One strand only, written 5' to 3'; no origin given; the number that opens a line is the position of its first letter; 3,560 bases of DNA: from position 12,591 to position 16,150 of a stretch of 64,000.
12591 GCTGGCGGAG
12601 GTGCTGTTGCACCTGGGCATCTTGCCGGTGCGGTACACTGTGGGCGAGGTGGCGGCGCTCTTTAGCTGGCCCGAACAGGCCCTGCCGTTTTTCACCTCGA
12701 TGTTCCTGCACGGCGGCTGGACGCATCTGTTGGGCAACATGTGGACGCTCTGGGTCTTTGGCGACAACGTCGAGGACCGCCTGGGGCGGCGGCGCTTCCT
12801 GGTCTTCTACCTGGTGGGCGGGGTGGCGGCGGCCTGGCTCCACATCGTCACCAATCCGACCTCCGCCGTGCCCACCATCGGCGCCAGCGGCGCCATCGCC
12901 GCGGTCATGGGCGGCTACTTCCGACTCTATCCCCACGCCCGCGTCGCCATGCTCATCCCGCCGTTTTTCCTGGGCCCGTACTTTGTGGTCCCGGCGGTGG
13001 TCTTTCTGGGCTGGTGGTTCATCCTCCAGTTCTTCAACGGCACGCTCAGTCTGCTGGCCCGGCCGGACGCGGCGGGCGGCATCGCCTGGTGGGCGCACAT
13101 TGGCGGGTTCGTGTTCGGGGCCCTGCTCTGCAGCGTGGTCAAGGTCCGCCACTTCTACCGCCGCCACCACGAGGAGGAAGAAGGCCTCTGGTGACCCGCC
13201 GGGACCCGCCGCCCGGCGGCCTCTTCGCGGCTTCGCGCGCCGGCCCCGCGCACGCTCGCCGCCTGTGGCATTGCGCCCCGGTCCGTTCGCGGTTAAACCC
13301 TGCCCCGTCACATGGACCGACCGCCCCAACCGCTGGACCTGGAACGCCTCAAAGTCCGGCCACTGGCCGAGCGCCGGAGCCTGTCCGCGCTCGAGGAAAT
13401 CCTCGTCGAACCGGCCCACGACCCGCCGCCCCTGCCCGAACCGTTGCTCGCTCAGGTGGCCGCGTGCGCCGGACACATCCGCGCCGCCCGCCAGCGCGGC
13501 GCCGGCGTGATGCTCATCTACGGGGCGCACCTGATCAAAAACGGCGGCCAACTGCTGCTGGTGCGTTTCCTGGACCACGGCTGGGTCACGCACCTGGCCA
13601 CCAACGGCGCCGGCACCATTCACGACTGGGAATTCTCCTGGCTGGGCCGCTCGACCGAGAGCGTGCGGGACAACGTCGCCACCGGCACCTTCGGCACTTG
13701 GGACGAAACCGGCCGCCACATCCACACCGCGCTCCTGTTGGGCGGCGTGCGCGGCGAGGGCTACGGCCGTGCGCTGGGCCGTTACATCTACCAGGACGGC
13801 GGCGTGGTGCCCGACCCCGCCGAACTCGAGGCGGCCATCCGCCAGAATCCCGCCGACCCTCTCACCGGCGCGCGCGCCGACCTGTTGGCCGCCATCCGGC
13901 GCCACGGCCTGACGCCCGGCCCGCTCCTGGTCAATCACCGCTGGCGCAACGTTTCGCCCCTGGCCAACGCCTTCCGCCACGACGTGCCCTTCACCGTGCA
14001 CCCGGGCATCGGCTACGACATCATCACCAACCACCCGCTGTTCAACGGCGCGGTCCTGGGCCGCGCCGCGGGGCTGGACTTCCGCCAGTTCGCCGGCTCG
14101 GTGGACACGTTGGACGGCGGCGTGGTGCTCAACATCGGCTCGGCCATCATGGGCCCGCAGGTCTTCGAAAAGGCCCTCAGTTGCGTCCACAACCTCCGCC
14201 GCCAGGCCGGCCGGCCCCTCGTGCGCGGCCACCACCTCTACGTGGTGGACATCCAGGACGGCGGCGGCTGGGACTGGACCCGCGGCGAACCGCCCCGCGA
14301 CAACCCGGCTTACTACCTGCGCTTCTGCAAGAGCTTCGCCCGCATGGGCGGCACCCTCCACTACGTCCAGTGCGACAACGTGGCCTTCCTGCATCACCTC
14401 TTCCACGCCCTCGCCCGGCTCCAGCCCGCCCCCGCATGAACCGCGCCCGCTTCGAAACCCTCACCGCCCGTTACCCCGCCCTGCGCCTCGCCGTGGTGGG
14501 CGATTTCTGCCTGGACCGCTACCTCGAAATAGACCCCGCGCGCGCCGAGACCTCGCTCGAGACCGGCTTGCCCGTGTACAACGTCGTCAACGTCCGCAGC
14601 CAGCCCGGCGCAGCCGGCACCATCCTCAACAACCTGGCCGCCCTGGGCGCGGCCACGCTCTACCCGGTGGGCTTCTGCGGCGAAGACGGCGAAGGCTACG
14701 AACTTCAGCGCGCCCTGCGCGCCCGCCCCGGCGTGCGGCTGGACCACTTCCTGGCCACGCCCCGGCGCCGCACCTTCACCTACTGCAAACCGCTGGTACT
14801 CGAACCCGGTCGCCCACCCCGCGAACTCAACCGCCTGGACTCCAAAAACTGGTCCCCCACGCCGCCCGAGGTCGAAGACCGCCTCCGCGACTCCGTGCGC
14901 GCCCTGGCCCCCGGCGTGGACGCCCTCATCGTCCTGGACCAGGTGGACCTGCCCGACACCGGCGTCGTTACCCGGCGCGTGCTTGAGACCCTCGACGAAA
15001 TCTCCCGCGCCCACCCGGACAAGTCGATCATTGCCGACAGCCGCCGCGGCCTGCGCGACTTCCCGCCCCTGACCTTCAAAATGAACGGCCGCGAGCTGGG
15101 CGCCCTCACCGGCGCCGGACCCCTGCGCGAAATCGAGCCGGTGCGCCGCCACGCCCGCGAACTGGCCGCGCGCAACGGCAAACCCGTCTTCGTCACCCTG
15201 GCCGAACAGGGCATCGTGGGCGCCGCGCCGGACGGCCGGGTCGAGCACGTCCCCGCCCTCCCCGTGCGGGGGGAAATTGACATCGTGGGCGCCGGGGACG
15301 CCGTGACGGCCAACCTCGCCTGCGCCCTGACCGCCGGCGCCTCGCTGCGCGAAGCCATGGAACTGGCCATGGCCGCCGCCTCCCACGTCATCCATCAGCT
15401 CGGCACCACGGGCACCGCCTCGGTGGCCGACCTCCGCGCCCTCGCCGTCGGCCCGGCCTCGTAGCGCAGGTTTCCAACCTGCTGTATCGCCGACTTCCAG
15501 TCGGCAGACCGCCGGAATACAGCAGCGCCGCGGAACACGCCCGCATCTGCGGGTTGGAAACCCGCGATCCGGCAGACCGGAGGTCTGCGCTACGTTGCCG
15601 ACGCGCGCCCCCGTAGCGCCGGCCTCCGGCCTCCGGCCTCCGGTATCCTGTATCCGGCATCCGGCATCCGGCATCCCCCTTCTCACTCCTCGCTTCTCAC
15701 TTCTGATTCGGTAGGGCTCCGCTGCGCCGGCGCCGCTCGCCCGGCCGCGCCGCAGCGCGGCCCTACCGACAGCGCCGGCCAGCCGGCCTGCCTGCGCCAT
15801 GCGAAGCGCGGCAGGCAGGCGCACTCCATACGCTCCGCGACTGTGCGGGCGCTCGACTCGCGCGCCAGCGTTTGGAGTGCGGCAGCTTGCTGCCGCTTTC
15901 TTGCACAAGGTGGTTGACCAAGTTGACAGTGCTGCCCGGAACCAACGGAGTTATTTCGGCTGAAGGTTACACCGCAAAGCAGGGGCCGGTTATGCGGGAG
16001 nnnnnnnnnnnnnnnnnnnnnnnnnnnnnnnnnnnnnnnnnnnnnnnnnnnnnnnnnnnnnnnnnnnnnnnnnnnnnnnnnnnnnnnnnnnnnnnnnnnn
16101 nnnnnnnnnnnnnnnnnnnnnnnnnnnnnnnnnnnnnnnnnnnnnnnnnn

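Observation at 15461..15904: BIME-like mosaic: the 133-bp unit is embedded in a reusable set of at least six other sequence modules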

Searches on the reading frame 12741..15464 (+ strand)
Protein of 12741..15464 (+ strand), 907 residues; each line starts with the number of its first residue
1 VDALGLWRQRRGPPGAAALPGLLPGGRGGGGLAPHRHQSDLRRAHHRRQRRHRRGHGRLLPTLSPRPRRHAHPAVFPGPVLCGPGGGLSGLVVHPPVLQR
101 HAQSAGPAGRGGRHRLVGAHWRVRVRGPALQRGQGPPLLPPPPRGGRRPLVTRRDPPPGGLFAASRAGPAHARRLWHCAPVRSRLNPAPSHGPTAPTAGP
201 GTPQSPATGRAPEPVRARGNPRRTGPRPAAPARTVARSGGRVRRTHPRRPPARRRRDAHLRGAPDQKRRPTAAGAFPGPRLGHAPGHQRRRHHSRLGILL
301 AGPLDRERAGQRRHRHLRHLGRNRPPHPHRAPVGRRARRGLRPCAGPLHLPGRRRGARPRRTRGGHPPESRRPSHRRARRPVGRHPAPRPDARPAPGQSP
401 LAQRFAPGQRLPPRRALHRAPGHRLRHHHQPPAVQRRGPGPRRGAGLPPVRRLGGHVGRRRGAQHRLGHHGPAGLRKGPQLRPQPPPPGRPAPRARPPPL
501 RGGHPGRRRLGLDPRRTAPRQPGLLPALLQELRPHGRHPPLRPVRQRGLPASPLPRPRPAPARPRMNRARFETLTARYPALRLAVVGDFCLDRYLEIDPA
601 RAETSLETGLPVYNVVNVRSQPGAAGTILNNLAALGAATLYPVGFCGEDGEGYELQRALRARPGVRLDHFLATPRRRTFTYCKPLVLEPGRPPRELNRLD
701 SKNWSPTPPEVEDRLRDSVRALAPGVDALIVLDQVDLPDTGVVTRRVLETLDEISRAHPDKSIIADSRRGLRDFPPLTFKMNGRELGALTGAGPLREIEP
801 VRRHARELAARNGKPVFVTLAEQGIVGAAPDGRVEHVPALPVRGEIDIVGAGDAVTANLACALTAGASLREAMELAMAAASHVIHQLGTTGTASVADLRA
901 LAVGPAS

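Call 9: search_protein_families(library=pfam, proteins=[window:12741-15464:+])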
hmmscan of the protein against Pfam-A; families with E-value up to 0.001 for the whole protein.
window:12741-15464:+ (907 aa): 1 family
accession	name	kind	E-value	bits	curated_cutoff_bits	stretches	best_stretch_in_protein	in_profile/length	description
PF00294.29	PfkB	-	4.1e-18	66.2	25.8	1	597-891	12-297/302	pfkB family carbohydrate kinase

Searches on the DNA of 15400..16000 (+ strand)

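Call 20: search_rna_families(source=window, start=15400, end=16000, threshold=evalue, max_evalue=10)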
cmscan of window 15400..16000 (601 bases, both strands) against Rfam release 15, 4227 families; matches with E-value up to 10: 4.
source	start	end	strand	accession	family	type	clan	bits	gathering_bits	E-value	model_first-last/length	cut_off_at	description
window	15474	15580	-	RF00926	MIR1151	Gene; miRNA;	-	23.4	90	0.4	1-110/110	no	MIR1151 microRNA precursor family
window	15522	15593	-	RF01852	tRNA-Sec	Gene; tRNA;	CL00001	18.5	47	0.61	1-91/91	no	Selenocysteine transfer RNA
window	15556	15634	+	RF03279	mir-1193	Gene; miRNA;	-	16.5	71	6.6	1-81/81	no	mir-1193 microRNA precursor family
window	15803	15899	-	RF03771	mir-341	Gene; miRNA;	-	14.1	90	7.9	1-96/96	no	mir-341 microRNA precursor family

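Call 78: search_dna_similar(query=window:15426-15910:+, collection=plasmids, mode=distant, max_rows=10)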
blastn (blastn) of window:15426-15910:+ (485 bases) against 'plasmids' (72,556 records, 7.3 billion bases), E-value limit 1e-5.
No match.

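Call 79: search_dna_similar(query=window:15426-15910:+, collection=phages, mode=distant, max_rows=10)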
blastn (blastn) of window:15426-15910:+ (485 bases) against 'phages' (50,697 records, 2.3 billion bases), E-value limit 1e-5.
No match.

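Call 86: search_dna_similar(query=window:15426-15910:+, collection=ecoli_genomes, mode=distant, max_rows=5)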
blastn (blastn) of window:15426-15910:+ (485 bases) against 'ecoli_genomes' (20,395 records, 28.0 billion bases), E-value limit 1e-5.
No match.
